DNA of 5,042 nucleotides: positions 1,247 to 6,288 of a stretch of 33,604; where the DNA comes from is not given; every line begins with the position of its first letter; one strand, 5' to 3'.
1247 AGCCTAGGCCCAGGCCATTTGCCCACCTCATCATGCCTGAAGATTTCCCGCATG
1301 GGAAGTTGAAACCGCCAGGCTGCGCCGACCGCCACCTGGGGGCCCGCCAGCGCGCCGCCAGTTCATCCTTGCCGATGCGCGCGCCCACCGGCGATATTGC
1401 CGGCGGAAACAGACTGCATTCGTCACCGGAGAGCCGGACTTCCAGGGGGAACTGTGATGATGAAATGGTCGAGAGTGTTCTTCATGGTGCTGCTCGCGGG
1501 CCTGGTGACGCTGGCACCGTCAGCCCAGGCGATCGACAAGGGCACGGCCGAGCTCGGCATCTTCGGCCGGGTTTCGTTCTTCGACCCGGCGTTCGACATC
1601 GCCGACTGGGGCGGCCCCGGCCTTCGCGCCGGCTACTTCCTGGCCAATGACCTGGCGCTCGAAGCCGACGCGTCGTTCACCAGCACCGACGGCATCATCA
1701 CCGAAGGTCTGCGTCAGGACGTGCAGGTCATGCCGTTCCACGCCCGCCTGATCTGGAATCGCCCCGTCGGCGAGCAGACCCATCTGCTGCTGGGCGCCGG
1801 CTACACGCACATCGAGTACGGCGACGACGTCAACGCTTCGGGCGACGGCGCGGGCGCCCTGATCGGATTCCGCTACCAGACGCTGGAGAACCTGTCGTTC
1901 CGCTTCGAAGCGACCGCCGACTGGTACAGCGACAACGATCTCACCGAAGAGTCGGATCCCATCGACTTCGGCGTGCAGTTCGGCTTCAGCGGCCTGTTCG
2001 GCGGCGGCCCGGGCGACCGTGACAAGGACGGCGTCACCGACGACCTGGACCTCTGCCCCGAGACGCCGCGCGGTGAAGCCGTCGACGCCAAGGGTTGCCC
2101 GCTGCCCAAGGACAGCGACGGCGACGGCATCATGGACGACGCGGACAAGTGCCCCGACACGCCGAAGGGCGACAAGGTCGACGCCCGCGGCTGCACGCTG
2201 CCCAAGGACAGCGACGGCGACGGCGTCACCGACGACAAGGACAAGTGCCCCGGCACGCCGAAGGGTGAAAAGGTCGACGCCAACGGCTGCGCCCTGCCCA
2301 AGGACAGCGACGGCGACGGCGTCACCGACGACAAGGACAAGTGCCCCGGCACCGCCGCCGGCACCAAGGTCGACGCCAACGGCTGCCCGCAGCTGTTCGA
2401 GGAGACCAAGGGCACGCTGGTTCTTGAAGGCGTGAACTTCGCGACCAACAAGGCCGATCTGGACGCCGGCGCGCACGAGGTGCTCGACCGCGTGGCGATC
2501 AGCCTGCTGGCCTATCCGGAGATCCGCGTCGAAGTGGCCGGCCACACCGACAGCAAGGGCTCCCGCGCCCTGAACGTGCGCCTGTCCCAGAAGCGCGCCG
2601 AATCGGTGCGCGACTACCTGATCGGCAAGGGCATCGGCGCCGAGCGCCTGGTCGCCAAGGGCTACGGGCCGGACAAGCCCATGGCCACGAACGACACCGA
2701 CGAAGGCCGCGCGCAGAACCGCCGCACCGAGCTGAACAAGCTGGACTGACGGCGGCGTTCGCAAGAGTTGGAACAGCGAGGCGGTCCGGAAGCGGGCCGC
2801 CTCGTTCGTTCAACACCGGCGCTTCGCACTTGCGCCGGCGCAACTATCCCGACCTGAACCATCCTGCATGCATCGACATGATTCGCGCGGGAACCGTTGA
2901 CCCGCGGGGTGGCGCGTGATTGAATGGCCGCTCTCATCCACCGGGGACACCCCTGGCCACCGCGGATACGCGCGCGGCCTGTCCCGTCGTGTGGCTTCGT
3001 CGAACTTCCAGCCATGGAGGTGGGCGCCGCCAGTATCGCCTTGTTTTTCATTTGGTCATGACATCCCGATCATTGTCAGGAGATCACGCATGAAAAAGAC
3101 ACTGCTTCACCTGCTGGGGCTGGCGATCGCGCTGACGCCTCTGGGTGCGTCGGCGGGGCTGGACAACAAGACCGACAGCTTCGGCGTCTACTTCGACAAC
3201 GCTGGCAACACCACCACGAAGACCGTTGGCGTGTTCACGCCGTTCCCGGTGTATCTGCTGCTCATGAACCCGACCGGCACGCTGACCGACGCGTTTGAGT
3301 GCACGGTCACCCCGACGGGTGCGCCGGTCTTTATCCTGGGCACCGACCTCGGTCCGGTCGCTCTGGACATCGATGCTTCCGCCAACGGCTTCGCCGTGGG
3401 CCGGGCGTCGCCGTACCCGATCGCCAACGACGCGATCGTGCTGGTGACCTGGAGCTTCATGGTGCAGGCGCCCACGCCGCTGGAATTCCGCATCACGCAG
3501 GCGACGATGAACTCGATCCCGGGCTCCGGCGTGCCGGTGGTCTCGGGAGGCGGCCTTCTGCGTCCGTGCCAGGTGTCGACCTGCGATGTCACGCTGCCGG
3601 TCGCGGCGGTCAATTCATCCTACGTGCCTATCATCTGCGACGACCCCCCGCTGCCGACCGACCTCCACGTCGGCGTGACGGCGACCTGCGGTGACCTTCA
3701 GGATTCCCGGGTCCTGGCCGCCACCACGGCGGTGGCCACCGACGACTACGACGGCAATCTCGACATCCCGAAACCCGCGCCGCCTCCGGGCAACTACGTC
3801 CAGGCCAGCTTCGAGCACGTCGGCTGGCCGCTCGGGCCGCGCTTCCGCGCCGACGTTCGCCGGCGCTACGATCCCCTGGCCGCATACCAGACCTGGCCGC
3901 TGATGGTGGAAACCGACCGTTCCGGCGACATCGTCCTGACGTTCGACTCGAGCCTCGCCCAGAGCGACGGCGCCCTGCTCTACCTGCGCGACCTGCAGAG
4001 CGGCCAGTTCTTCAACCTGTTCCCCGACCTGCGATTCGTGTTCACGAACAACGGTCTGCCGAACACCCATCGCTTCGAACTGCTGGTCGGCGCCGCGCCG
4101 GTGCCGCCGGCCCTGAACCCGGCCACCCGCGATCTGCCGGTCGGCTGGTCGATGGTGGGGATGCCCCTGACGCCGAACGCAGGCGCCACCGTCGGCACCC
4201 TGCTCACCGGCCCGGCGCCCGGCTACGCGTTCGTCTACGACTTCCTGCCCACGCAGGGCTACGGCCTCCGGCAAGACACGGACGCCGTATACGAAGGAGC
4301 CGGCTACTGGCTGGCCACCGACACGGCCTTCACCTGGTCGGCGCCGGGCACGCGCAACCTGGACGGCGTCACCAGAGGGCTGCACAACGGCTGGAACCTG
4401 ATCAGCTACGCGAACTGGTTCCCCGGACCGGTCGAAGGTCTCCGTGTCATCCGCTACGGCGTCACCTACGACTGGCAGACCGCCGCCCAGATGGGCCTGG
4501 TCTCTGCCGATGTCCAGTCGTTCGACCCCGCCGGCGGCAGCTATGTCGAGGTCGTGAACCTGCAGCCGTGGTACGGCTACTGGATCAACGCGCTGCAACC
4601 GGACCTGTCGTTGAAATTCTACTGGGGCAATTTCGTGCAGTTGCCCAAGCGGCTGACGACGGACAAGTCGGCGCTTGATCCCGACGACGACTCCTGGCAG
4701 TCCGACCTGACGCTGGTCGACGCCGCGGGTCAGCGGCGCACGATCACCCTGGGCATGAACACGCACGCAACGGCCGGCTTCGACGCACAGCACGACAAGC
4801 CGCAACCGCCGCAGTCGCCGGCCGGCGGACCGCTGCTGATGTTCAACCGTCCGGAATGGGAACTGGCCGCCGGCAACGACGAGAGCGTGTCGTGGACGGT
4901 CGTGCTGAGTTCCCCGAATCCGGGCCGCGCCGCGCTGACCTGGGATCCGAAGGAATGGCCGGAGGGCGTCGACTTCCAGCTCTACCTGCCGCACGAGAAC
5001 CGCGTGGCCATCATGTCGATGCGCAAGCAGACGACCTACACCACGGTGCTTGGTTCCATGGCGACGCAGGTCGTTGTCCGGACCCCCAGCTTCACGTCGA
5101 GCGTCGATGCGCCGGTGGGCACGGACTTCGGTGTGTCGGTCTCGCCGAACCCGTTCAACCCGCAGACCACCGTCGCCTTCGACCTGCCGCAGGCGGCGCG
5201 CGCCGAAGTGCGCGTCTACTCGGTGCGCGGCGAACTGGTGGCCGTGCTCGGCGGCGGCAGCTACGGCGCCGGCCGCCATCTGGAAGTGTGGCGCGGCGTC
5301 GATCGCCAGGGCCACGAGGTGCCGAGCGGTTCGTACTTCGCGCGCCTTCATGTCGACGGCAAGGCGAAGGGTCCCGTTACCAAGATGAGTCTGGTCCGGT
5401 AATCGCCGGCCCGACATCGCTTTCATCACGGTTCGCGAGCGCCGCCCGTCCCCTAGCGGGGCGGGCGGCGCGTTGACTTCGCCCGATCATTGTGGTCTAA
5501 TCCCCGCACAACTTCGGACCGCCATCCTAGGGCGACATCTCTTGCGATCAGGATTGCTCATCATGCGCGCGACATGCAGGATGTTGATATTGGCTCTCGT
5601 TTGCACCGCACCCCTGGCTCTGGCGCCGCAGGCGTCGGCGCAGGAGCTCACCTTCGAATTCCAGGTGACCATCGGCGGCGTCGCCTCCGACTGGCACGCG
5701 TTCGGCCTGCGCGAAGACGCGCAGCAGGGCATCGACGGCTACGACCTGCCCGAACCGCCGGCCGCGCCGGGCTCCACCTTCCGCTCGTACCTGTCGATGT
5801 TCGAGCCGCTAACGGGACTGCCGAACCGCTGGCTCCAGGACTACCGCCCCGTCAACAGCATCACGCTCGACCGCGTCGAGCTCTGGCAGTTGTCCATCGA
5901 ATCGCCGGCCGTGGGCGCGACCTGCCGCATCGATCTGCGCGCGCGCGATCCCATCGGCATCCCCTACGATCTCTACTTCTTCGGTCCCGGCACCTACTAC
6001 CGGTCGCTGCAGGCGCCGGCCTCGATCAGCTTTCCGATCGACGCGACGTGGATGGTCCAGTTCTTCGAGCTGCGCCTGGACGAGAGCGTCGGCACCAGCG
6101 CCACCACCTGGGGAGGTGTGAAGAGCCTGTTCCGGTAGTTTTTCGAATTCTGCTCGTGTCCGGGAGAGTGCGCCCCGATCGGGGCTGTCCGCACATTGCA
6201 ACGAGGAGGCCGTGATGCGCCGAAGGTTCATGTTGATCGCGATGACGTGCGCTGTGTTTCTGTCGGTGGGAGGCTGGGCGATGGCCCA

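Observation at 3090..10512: Paralogous T9SS-type/FlgD-Ig C-terminal-domain secreted proteins translationally coupled to an O-antigen-ligase-TPR fusion: candidate surface-protein O-glycosylation or attachment cassette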

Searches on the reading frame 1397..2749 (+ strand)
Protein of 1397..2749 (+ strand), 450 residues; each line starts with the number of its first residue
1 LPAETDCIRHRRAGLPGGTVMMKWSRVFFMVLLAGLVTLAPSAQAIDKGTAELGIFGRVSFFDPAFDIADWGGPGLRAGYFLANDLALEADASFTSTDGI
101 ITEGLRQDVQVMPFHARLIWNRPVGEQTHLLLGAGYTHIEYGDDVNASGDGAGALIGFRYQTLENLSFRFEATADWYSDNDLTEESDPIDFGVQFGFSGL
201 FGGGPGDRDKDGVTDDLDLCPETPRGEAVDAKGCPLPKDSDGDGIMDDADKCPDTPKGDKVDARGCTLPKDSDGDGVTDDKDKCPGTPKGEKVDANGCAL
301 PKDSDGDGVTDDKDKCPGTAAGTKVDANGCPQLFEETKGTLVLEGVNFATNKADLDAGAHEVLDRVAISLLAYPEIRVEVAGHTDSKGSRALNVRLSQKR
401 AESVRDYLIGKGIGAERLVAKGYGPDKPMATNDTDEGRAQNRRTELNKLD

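Call 7: search_protein_families(library=pfam, proteins=[window:1397-2749:+], max_evalue=0.001)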
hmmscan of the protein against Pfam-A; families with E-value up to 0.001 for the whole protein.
window:1397-2749:+ (450 aa): 4 families
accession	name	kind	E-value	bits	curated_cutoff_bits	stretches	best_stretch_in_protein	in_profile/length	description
PF00691.25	OmpA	-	1e-20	74.3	27.2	1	348-442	2-98/98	OmpA family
PF02412.23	TSP_3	-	4.8e-15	55.4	25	0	238-259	14-35/36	Thrombospondin type 3 repeat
PF13505.12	OMP_b-brl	-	3.3e-09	37.6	28.7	1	31-179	3-157/175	Outer membrane protein beta-barrel domain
PF05359.17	DUF748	-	0.00084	17.9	50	0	343-387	878-922/1037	Domain of Unknown Function (DUF748)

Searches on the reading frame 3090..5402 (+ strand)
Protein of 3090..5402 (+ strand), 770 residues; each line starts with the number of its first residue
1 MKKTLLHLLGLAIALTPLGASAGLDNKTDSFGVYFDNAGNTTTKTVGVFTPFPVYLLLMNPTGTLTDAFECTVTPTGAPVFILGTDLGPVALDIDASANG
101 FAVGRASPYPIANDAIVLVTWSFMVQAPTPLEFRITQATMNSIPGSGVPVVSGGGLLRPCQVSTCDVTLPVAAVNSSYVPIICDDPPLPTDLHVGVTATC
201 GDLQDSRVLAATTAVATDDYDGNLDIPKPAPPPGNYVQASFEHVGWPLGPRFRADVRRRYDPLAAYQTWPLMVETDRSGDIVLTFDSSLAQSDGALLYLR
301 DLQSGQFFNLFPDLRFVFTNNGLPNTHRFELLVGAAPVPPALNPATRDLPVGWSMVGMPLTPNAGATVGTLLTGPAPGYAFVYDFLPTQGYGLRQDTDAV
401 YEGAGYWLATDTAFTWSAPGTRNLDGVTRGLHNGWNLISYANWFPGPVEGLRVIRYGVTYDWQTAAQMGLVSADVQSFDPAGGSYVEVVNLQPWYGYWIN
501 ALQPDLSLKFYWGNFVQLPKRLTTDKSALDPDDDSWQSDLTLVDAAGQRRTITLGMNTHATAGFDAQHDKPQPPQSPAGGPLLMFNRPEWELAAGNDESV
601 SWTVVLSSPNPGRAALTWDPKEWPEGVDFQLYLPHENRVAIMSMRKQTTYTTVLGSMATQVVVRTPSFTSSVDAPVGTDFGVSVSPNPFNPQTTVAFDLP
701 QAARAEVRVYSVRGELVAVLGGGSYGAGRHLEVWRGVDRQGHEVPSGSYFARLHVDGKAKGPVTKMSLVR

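Call 4: search_protein_families(library=pfam, proteins=[window:3090-5402:+], max_evalue=0.1)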
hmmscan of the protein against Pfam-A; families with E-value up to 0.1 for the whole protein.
window:3090-5402:+ (770 aa): 3 families
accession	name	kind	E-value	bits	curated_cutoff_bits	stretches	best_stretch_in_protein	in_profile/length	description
PF13860.13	FlgD_ig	-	1.1e-07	32.1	27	1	692-749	9-69/79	FlgD Ig-like domain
PF18962.6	Por_Secre_tail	-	0.045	14.5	27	0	685-717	2-34/75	Secretion system C-terminal sorting domain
PF13585.12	CHU_C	-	0.049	14.2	27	0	700-757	24-74/86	CHU_C Type IX secretion signal domain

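Call 5: search_protein_families(library=ncbifam, proteins=[window:3090-5402:+], max_evalue=0.1)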
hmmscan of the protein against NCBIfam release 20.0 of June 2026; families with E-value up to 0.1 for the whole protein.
window:3090-5402:+ (770 aa): 5 families
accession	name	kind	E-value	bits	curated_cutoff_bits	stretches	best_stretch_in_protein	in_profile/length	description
NF033707.1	T9SS_sortase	equivalog_domain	0.00013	19.8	420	1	682-761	999-1083/1095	type IX secretion system sortase PorU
NF005176.1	PRK06655.1-1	equivalog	0.0024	17.8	230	1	698-756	92-150/197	flagellar hook assembly protein FlgD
TIGR04183.1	Por_Secre_tail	domain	0.0025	17.7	23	1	684-758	1-63/72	T9SS type A sorting domain-containing protein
NF052228.1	T9SS_PorZ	equivalog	0.0096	14.4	260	1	668-770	659-757/757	type IX secretion system anionic LPS delivery protein PorZ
NF052323.1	T9SSA_dep_M6i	equivalog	0.075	10.9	600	1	686-758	962-1031/1043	T9SS-dependent M6-like inactivated metalloprotease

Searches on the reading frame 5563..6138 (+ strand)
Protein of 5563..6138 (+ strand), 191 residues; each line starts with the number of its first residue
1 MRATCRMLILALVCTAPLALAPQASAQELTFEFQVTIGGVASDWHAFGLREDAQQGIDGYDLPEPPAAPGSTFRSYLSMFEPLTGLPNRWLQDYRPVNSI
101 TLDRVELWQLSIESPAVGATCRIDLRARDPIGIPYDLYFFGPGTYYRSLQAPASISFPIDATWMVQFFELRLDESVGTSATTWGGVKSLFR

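Call 4: search_protein_families(library=pfam, proteins=[window:5563-6138:+], max_evalue=0.1)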
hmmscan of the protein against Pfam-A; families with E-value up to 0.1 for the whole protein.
window:5563-6138:+ (191 aa): 0 families

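Call 5: search_protein_families(library=ncbifam, proteins=[window:5563-6138:+], max_evalue=0.1)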
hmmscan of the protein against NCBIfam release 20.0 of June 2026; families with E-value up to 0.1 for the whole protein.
window:5563-6138:+ (191 aa): 0 families

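Call 73: search_protein_representatives(protein=window:5563-6135:+)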
Query: 191 residues. Proteins with E-value up to 0.001 (for the whole library): 84; up to 1e-10: 57; up to 1e-30: 12. The best 84 are listed.
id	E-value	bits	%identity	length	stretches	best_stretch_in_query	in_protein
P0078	3.1e-56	206.5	52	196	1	8-191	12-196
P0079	2.1e-52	194.0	53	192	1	19-191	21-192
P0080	2.6e-50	187.1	46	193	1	1-191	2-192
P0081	3.2e-46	173.8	50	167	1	26-190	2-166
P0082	1.9e-41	158.3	42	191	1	6-191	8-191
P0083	2.7e-39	151.2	42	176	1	22-190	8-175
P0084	5.6e-37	143.6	47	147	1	47-191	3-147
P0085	1.9e-36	141.9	40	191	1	11-191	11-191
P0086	8.3e-35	136.6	39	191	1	11-190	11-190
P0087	1.3e-33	132.7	38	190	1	7-191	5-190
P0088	3.3e-33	131.3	41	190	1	22-191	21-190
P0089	1.7e-32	129.0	37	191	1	20-191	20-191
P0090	6.7e-26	107.5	66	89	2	1-59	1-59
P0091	1.3e-25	106.6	35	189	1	12-191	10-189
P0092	3.9e-25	105.0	34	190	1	19-191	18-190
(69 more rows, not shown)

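Call 82: find_homologous_proteins(query=A5)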
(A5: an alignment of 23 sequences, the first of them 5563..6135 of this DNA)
Query A5 (23 sequences) (191 aa, profile of the alignment): 47 proteins with E <= 0.001 among 8000 candidates.
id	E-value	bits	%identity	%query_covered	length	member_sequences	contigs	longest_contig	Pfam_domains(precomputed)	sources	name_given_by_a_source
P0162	1.8e-62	228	76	100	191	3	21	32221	-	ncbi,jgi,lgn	-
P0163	2.9e-62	228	76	100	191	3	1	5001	-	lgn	-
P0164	1.5e-61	225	63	91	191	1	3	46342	-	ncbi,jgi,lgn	jgi:hypothetical protein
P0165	3.3e-61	224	80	86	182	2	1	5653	-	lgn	-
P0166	6.2e-61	223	84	100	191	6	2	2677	-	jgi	jgi:hypothetical protein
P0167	6.9e-61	223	68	100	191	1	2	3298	-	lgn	-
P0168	2.7e-60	221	72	100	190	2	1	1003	-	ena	-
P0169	3.2e-59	218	88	90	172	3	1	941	-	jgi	jgi:hypothetical protein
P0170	4.6e-59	217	72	95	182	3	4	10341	-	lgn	-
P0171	5.8e-59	217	72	95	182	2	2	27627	-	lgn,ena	-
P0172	5.8e-59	217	76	96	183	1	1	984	-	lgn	-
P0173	6.5e-59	217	49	97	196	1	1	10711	-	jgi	-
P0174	9.4e-59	216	85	90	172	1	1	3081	-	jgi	jgi:hypothetical protein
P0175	1.8e-58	215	49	96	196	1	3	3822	-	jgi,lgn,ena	-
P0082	3.0e-58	214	41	99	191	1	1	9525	-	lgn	-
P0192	2.4e-48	182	34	87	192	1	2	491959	-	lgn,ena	-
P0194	1.7e-46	176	33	87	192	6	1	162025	-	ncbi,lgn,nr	ncbi:MAG: hypothetical protein IPM94_16595 [bacterium]|nr:hypothetical protein [bacterium]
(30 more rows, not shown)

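Call 83: find_encoding_contigs(protein=P0194, flank=10000, max_places=1)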
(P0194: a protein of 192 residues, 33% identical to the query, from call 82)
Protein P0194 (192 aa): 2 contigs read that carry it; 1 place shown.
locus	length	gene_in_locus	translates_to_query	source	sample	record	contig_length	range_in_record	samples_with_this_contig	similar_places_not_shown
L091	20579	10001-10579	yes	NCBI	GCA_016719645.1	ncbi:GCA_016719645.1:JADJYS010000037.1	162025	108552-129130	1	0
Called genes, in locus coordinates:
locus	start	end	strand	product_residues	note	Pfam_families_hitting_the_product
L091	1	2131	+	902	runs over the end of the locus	PF13424:TPR_12 (weak), PF12770:CHAT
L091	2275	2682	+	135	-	-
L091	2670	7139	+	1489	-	PF07705:CARDB, PF13860:FlgD_ig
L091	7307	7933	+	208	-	-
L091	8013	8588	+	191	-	-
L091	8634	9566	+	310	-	-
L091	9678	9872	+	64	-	PF13860:FlgD_ig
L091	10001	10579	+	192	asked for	-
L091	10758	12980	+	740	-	PF13860:FlgD_ig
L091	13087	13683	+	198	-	-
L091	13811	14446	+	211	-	PF13649:Methyltransf_25 (faint)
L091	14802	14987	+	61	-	-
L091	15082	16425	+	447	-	PF04055:Radical_SAM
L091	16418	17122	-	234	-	-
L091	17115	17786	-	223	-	PF07638:Sigma70_ECF (weak), PF04542:Sigma70_r2, PF08281:Sigma70_r4_2, PF04545:Sigma70_r4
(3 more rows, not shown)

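Call 84: find_encoding_contigs(protein=P0192, flank=10000, max_places=1)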
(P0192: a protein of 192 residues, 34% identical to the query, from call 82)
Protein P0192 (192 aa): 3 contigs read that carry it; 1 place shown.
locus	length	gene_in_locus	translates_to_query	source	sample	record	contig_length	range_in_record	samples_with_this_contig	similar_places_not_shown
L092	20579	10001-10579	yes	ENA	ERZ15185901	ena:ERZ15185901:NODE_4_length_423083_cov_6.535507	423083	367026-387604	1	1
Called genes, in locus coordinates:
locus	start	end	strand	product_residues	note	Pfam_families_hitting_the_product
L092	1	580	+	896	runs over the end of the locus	PF13424:TPR_12 (weak), PF12770:CHAT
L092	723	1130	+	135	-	-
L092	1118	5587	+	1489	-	PF07705:CARDB (weak), PF13860:FlgD_ig (weak)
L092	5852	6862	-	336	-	PF01548:DEDD_Tnp_IS110, PF02371:Transposase_20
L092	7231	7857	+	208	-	-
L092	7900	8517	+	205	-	-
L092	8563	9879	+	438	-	PF13860:FlgD_ig (weak)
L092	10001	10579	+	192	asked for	-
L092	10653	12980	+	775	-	PF13860:FlgD_ig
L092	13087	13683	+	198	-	-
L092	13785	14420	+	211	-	PF13649:Methyltransf_25 (weak)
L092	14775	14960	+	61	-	-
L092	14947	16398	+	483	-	PF04055:Radical_SAM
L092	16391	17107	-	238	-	-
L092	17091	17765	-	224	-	PF04542:Sigma70_r2, PF08281:Sigma70_r4_2, PF04545:Sigma70_r4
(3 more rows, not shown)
